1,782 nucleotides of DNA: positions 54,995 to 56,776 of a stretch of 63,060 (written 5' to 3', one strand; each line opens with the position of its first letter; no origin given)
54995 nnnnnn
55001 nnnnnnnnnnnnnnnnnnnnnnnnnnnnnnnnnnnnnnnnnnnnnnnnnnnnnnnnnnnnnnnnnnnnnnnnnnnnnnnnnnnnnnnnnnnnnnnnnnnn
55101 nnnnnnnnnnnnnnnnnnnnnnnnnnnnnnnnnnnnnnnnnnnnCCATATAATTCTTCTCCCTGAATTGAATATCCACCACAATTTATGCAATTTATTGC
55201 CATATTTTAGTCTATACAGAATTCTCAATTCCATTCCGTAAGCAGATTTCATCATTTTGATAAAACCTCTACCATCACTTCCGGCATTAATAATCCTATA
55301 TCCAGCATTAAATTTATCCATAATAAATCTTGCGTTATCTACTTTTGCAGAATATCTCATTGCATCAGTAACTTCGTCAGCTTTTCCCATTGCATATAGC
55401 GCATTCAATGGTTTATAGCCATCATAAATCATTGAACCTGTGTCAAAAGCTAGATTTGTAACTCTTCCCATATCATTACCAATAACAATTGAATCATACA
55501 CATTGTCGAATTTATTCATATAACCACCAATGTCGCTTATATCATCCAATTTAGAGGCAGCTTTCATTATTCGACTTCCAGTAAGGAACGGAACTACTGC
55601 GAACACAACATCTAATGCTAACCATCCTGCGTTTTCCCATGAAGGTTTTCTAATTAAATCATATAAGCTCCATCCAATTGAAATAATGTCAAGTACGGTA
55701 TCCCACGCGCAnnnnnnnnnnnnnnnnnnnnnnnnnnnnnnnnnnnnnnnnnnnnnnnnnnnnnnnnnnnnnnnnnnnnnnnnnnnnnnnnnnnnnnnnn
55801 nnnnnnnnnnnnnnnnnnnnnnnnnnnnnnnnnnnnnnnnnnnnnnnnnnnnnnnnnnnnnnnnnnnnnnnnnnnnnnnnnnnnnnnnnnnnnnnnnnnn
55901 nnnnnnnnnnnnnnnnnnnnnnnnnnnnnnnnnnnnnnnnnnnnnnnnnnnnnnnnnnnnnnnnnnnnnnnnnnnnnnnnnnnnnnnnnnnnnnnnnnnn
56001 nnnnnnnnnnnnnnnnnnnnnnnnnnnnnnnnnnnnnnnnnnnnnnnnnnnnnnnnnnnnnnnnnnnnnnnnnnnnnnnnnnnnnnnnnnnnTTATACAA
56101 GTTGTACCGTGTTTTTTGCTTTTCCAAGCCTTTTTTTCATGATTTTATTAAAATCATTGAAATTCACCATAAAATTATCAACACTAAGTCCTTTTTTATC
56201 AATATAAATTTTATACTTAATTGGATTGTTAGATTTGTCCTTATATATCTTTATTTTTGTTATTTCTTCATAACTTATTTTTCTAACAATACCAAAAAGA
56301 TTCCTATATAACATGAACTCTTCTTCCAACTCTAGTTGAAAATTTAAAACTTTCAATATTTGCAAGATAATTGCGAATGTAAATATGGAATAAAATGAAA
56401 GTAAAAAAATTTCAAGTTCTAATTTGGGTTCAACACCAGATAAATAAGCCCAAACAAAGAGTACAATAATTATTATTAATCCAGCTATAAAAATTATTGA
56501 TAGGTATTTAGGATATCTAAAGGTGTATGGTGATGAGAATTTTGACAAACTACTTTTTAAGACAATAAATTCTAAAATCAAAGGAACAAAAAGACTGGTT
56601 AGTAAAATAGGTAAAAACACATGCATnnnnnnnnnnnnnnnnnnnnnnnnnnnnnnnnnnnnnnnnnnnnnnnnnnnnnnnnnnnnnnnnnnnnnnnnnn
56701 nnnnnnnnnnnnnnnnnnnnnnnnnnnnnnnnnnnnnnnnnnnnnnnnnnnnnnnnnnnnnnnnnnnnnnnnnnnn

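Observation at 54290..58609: AT-rich island with two displaced RHS/YD toxin cassettes and immunity genes, but no full-length rhs gene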

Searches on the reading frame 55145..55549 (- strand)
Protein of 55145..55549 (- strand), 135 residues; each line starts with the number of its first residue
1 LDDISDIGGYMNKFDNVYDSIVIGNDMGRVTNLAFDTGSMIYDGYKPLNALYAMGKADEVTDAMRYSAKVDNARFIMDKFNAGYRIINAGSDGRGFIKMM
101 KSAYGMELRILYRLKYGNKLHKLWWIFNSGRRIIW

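Call 45: search_protein_representatives(protein=window:55145-55549:-)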
Query: 135 residues. Proteins with E-value up to 0.001 (for the whole library): 15; up to 1e-10: 9; up to 1e-30: 3. The best 15 are listed.
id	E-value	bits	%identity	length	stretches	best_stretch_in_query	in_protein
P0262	7.8e-74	262.8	84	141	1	1-135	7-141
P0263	2.9e-69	248.0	85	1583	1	1-132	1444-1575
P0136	1.5e-53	197.2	65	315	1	1-135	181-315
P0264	8.2e-27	110.6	48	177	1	5-135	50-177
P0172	2.2e-20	89.8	44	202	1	1-117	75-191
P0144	2.5e-19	86.4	37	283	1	2-124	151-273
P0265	6.1e-17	78.6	59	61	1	33-93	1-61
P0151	2.4e-15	73.5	40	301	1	2-134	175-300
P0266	2.4e-14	70.2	40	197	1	2-118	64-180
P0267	3.5e-08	50.3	74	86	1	102-135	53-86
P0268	1.6e-06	44.9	36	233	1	1-120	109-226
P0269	2.1e-06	44.5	58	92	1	13-52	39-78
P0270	2.8e-04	37.6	35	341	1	9-111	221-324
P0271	5.0e-04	36.8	37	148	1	15-119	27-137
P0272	5.5e-04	36.7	83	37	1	1-24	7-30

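Call 47: find_encoding_contigs(protein=P0263, flank=10000, max_places=3)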
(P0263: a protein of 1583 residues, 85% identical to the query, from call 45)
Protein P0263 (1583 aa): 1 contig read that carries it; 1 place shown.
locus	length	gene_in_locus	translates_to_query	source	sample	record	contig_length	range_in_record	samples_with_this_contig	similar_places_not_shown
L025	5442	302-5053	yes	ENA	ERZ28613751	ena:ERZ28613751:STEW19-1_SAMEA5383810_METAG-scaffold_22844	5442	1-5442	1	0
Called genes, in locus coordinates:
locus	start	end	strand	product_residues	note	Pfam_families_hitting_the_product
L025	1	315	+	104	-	?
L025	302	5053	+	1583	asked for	-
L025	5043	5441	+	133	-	?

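Call 61: search_protein_families(library=pfam, proteins=[P0263], max_evalue=0.01)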
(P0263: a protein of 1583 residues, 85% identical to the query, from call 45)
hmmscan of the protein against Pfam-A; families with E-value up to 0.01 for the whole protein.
P0263 (1583 aa): 0 families

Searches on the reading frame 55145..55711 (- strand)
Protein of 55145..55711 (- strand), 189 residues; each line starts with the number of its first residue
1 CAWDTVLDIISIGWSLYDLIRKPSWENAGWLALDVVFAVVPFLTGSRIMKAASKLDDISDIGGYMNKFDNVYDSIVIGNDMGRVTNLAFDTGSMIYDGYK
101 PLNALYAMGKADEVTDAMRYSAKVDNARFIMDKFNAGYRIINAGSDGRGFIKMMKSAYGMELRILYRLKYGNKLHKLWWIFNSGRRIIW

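Call 22: search_protein_families(library=pfam, proteins=[window:55145-55711:-], max_evalue=10)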
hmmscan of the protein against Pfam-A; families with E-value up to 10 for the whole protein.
seq(189 aa): 2 families
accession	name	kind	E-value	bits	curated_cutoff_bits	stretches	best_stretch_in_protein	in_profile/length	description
PF09900.14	DUF2127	-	0.088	13.5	24.3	1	9-39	104-134/140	Predicted membrane protein (DUF2127)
PF08930.15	DUF1912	-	0.23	12.1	25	1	112-136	39-64/84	Domain of unknown function (DUF1912)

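Call 23: search_solved_structures(query=window:55145-55711:-, max_evalue=10)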
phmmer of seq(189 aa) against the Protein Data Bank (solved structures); distinct sequences matched with E-value up to 10: 0.

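Call 31: search_solved_structures(query=A1, max_evalue=10)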
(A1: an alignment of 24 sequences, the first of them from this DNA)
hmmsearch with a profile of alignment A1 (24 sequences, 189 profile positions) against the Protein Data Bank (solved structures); distinct sequences matched with E-value up to 10: 4.
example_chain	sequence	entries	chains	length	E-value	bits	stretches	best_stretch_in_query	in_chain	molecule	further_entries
3lk7_A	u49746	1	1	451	0.23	14.4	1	60-129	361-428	UDP-N-acetylmuramoylalanine--D-glutamate ligase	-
2y9w_C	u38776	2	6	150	0.72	12.8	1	125-151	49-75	LECTIN-LIKE FOLD PROTEIN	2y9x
5eha_A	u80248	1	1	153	0.74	12.8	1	125-151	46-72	Lectin-like fold protein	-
9udy_A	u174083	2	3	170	0.86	12.5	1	125-151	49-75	Lectin-like fold protein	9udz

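Call 32: search_protein_families(library=pfam, alignment_id=A1, max_evalue=1)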
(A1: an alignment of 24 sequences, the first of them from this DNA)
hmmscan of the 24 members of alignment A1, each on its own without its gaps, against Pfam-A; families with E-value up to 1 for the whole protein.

A. member 1, seq(189 aa): 2 families
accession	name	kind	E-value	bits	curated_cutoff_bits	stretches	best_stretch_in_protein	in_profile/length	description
PF09900.14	DUF2127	-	0.088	13.5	24.3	1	9-39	104-134/140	Predicted membrane protein (DUF2127)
PF08930.15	DUF1912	-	0.23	12.1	25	1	112-136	39-64/84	Domain of unknown function (DUF1912)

B. families by the number of members that match (of 24 scanned): 5 families
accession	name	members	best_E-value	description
PF09900.14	DUF2127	2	0.033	Predicted membrane protein (DUF2127)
PF08930.15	DUF1912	2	0.13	Domain of unknown function (DUF1912)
PF00637.26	Clathrin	1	0.14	Region in Clathrin and VPS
PF14686.12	fn3_3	1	0.22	Polysaccharide lyase family 4, domain II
PF02877.19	PARP_reg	1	0.32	Poly(ADP-ribose) polymerase, regulatory domain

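Call 34: predict_structure(alignment_id=A1)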
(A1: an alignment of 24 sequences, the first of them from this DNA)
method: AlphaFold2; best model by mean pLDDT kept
length: 189 residues; sequences in the alignment: 24
mean_pLDDT: 70.8   pTM: 0.46
mean pLDDT of the five models: 70.8, 62.9, 62.4, 61.9, 59.4
residues with pLDDT >= 90: 0; 70-90: 134; 50-70: 30; < 50: 25
segments of 3 or more residues with pLDDT < 50: 49-71
pLDDT, mean of each block of 10 residues (from residue 1): 78 84 77 77 55 44 38 72 76 72 76 78 81 80 75 77 80 63 62
secondary structure, 60 per line:
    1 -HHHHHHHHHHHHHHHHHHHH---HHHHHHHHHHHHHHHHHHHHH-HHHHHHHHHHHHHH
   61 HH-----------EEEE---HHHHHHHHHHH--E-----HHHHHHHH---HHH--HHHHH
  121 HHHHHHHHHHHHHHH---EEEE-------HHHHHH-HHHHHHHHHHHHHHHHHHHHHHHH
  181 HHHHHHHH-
elements in order: H2-21 H25-45 H47-62 E74-77 H81-91 H100-107 H116-135 E139-142 H150-155 H157-188

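Call 37: fold_search(model_id=the predicted structure, library=pdb)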
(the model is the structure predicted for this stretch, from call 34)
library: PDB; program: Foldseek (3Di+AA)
matches with E <= 10: 94; with E <= 0.001: 0
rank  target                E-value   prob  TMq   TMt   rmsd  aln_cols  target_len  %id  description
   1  4rfv_B                1.7e+00  0.18  0.26  0.32   6.7       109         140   13  Structure of the Mycobacterium tuberculosis APS kinase CysC Cys556Ala mutant (released 2015-01-28)
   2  1xn1_J                1.8e+00  0.05  0.16  0.18  14.6       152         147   12  Crystal Structure Of Lumazine Synthase From Brucella Abortus (Orthorhombic Form At 3.05 Angstroms) (released 2005-09-27)
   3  4c5y_B                1.9e+00  0.08  0.16  0.10   9.5       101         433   12  Crystal structure of A. niger ochratoxinase (released 2014-07-02)
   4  1ko4_A                2.2e+00  0.15  0.27  0.30   5.6       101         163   13  Crystal structure of gluconate kinase (released 2002-05-29)
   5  1c9k_C                2.2e+00  0.09  0.24  0.27   7.5       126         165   13  THE THREE DIMENSIONAL STRUCTURE OF ADENOSYLCOBINAMIDE KINASE/ ADENOSYLCOBINAMIDE PHOSPHATE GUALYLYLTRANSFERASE (COBU)  (released 1999-08-18)
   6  7epk                  2.4e+00  0.16  0.26  0.13   5.6       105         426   17  Crystal Structure of Signal Recognition Particle 54 kDa protein (SRP54) from Aeropyrum pernix K1 in Complex with GDP (released 2021-05-19)
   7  8aaf_w                2.4e+00  0.05  0.17  0.15  11.6       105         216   11  Yeast RQC complex in state G (released 2023-03-08)
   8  4eun                  2.5e+00  0.21  0.25  0.27   5.1        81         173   22  Crystal structure of a sugar kinase (Target EFI-502144 from Janibacter sp. HTCC2649), unliganded structure (released 2012-05-16)
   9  1xn1_E                2.5e+00  0.06  0.18  0.21  14.5       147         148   12  Crystal Structure Of Lumazine Synthase From Brucella Abortus (Orthorhombic Form At 3.05 Angstroms) (released 2005-09-27)
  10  1t13_A                3.0e+00  0.04  0.18  0.21  12.3       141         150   11  Crystal Structure Of Lumazine Synthase From Brucella Abortus Bound To 5-nitro-6-(D-ribitylamino)-2,4(1H,3H) pyrimidine (released 2005-04-19)
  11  8ub3_4                3.2e+00  0.13  0.23  0.19  13.9       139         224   12  DpHF7 filament (released 2024-04-10)
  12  9ch7_G                3.2e+00  0.10  0.22  0.17   9.0        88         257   15  Structure of the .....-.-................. (SonM) and RiPP precursor (SonA-Y62A) heteromeric complex (bound to SAH - s (released 2025-01-29)
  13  5l3r_B                3.2e+00  0.06  0.22  0.16   9.2       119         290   13  Structure of the GTPase heterodimer of chloroplast SRP54 and FtsY from Arabidopsis thaliana (released 2016-06-08)
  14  1knq_A                3.4e+00  0.13  0.23  0.25   5.0        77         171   12  Crystal structure of gluconate kinase (released 2002-05-29)
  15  1xn1_H                3.4e+00  0.04  0.17  0.20  15.2       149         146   12  Crystal Structure Of Lumazine Synthase From Brucella Abortus (Orthorhombic Form At 3.05 Angstroms) (released 2005-09-27)
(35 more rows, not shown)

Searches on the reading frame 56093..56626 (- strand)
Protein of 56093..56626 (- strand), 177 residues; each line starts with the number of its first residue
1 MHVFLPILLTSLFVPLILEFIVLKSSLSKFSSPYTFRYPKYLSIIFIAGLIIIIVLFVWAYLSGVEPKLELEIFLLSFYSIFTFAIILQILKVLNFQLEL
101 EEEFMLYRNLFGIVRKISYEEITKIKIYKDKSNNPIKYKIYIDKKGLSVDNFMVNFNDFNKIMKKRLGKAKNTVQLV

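Call 4: search_protein_families(library=pfam, proteins=[window:56093-56626:-], max_evalue=0.1)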
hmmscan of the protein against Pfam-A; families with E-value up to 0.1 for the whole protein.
window:56093-56626:- (177 aa): 1 family
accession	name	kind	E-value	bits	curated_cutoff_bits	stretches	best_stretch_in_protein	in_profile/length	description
PF20197.3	DUF6560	-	7.2e-08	33.2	27.8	1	32-165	42-163/174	Family of unknown function (DUF6560)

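Call 5: search_protein_families(library=ncbifam, proteins=[window:56093-56626:-], max_evalue=0.1)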
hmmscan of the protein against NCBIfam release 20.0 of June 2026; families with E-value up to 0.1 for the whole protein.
window:56093-56626:- (177 aa): 0 families
